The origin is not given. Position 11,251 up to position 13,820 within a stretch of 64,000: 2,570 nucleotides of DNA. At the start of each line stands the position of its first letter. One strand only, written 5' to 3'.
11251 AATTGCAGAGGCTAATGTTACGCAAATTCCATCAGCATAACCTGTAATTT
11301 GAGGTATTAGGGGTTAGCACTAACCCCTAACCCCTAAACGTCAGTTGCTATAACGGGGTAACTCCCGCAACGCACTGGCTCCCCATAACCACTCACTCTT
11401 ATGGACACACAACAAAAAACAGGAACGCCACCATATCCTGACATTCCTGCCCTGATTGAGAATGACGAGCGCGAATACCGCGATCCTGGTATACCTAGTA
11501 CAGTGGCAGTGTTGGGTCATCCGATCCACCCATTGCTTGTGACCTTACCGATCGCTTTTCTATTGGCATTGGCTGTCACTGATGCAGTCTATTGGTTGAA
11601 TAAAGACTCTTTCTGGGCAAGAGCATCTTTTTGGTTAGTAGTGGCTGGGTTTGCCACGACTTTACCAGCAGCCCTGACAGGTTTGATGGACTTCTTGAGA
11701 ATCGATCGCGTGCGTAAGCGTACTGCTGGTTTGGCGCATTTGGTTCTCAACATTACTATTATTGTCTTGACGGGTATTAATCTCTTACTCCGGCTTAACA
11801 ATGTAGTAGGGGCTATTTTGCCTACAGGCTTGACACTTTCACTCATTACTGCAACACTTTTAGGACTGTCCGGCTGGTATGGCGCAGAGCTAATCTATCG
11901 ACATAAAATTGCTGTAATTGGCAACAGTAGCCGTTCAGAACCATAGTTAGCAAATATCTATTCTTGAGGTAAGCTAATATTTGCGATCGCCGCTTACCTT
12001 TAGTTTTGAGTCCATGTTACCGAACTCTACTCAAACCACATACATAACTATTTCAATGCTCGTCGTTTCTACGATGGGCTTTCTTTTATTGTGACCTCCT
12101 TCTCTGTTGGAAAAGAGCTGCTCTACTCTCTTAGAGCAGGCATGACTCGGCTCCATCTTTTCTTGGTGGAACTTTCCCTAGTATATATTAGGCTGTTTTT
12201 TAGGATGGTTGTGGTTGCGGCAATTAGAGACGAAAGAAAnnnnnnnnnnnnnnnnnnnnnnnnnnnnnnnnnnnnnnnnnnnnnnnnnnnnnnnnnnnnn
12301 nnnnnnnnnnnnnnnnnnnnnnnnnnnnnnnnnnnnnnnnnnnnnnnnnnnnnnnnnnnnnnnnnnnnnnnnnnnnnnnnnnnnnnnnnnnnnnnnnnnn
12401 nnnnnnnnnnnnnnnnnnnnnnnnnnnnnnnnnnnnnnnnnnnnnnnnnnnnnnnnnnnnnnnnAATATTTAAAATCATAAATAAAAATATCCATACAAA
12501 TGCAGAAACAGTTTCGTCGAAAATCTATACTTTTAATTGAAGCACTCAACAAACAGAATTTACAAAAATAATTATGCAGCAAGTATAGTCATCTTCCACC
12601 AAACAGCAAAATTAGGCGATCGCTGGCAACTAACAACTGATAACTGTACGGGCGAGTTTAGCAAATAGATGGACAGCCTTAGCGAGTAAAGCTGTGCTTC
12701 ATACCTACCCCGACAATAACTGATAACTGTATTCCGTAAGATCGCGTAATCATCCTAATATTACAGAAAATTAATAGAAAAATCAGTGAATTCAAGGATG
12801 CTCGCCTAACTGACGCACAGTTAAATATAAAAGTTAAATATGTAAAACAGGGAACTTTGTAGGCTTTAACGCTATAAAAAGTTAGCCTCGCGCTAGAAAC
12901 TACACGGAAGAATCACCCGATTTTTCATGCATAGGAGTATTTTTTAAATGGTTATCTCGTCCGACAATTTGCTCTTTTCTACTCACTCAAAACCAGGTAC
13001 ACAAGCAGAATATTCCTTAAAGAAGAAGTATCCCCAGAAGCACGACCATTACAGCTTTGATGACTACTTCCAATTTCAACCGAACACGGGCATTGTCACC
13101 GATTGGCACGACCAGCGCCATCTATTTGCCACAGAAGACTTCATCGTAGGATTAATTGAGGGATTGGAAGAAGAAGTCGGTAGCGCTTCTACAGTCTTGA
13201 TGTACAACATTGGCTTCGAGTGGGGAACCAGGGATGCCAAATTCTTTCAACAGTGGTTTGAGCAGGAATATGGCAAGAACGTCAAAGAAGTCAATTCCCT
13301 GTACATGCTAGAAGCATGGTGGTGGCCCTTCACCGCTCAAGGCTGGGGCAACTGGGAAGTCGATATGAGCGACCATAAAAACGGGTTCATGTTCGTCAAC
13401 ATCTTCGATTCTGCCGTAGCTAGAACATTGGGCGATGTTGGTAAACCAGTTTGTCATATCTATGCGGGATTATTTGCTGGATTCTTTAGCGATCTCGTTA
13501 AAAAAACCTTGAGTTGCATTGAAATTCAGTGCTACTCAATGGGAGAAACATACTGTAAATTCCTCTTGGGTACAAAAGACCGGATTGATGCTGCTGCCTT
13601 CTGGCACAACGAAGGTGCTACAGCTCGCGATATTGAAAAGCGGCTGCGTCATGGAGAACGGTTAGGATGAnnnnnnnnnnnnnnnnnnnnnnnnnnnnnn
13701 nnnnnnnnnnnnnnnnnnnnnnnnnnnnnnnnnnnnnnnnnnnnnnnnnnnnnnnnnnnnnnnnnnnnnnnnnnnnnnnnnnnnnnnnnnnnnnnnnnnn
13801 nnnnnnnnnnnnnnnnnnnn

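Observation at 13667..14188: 173-aa protein with three copies of a (S/T)V(Q/K)QF(L/F)xxC(N/G)W(D/E/Q)G motif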

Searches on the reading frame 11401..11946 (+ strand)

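Call 3: search_protein_families(library=pfam, proteins=[window:11401-11946:+], max_evalue=1)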
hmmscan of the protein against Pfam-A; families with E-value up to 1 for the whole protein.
window:11401-11946:+ (181 aa): 3 families
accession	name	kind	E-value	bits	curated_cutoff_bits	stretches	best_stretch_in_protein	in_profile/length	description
PF09990.14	DUF2231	-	1.5e-37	129.2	26.4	1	39-172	1-137/139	Predicted membrane protein (DUF2231)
PF11070.13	DUF2871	-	0.081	13.6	27.4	1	42-124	40-128/134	Protein of unknown function (DUF2871)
PF20255.3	DUF6606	-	0.33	10.7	27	1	59-81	212-234/267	Family of unknown function (DUF6606)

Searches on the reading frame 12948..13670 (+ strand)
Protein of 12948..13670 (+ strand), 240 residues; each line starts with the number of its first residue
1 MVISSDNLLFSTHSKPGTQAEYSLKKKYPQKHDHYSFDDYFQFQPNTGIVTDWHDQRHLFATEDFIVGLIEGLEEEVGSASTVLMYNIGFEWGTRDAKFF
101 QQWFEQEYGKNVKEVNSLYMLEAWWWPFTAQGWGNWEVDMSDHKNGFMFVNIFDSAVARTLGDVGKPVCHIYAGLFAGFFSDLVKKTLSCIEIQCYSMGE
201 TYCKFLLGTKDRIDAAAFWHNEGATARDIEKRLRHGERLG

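Call 3: search_protein_families(library=pfam, proteins=[window:12948-13670:+], max_evalue=1)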
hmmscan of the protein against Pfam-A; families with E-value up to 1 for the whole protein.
window:12948-13670:+ (240 aa): 2 families
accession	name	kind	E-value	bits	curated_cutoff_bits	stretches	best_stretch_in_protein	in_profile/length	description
PF02830.23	V4R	-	5e-22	78.2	31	1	148-208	1-61/62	V4R domain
PF06505.16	XylR_N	-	0.0022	18.1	23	1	39-112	4-78/101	Activator of aromatic catabolism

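Call 4: search_protein_families(library=ncbifam, proteins=[window:12948-13670:+], max_evalue=1)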
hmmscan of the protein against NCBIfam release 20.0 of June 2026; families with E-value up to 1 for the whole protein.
window:12948-13670:+ (240 aa): 3 families
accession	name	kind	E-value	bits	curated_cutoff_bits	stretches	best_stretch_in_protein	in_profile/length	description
NF053755.1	MsvR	equivalog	7.3e-10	38.9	220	1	130-206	163-235/236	transcriptional factor MsvR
TIGR02019.1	BchJ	equivalog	0.00017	21.5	74.3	1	153-206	135-187/188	bacteriochlorophyll 4-vinyl reductase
NF041906.1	V4R_TF_MobR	exception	0.06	11.8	999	1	145-206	119-181/544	phenol degradation transcriptional regulator MobR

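Call 16: find_related_loci(query=window:12948-13667:+, collection=genome_contigs, flank=6000)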
Query window:12948-13667:+ (240 aa) in genome_contigs; peptide patterns used: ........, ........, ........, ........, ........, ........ (x = any residue, [..] = any of these).
471 stretches matched a pattern; 434 encode a relative of the query (tblastn E <= 1e-3); the best 80 are kept; 80 distinct loci.
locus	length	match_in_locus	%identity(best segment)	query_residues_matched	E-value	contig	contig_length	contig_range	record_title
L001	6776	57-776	100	1-240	1e-166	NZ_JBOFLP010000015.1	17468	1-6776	MAG: Chroococcidiopsis sp. isolate WFFMC_MAG_337 k139_65496_flag=0_multi=7.9838_len=17468, whole genome shotgun sequence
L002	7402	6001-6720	100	1-240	5e-166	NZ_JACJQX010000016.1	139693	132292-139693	Chroococcidiopsis sp. [FACHB-1243] strain FACHB-1243 contig16, whole genome shotgun sequence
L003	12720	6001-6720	83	1-240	1e-142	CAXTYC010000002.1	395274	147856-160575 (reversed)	MAG TPA_asm: uncultured Chroococcidiopsis sp. isolate public_SRR1531569_metawrap_bin.6 genome assembly, contig: public_S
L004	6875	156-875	79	1-240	4e-138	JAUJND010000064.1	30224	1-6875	MAG: Chroococcidiopsidaceae cyanobacterium YX2bin18 opera_contig_2644, whole genome shotgun sequence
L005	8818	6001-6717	79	1-240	4e-136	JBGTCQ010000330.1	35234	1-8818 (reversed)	MAG: Chroococcidiopsidaceae cyanobacterium isolate JTS-RE123 k141_8329458, whole genome shotgun sequence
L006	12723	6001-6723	76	1-239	2e-132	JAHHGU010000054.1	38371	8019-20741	MAG: Aphanothece sp. CMT-3BRIN-NPC111 scaffold_176_c1, whole genome shotgun sequence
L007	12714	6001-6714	77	1-239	4e-128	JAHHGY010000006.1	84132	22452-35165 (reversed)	MAG: Chroococcus sp. CMT-3BRIN-NPC107 scaffold_180_c1, whole genome shotgun sequence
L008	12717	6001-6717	75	1-239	1e-126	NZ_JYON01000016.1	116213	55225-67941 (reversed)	Aliterella atlantica CENA595 contig_105, whole genome shotgun sequence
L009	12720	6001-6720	74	1-240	2e-126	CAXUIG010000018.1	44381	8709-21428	MAG TPA_asm: uncultured bacterium isolate public_SRR14722086_metawrap_bin.4 genome assembly, contig: public_SRR14722086_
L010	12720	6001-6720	73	1-240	5e-122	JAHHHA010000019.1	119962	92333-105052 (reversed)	MAG: Cyanosarcina radialis HA8281-LM2 scaffold_107_c1, whole genome shotgun sequence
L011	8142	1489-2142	75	22-239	2e-115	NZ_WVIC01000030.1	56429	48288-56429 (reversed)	Petrachloros mirabilis ULC683 NODE_386_length_56429_cov_129.038085, whole genome shotgun sequence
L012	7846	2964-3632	70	17-239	5e-114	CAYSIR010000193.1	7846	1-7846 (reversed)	MAG TPA_asm: uncultured Leptolyngbya sp. isolate binchicken_co8_365 genome assembly, contig: NODE_18212_length_7846_cov_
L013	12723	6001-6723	66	4-239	1e-113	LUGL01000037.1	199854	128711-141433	Elainella saxicola E1 E1_assembly_c52, whole genome shotgun sequence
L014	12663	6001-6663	74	20-239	1e-113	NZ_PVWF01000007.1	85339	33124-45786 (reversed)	Pleurocapsa sp. CCALA 161 NODE_9_length_85339_cov_10.449_ID_68675, whole genome shotgun sequence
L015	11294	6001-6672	74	19-240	1e-113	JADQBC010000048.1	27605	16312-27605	MAG: Gomphosphaeria aponina SAG 52.96 = DSM 107014 isolate JP213 k141_5205, whole genome shotgun sequence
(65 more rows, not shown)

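Call 27: search_solved_structures(query=window:12948-13667:+, max_evalue=0.01)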
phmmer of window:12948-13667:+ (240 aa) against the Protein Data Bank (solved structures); distinct sequences matched with E-value up to 0.01: 2.
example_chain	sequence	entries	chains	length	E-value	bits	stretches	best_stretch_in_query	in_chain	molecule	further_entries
5fru_A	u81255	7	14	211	0.00036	23.4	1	141-206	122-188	Positive phenol-degradative gene regulator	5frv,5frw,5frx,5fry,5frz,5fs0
5kbe_A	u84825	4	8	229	0.0093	18.8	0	139-206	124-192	MopR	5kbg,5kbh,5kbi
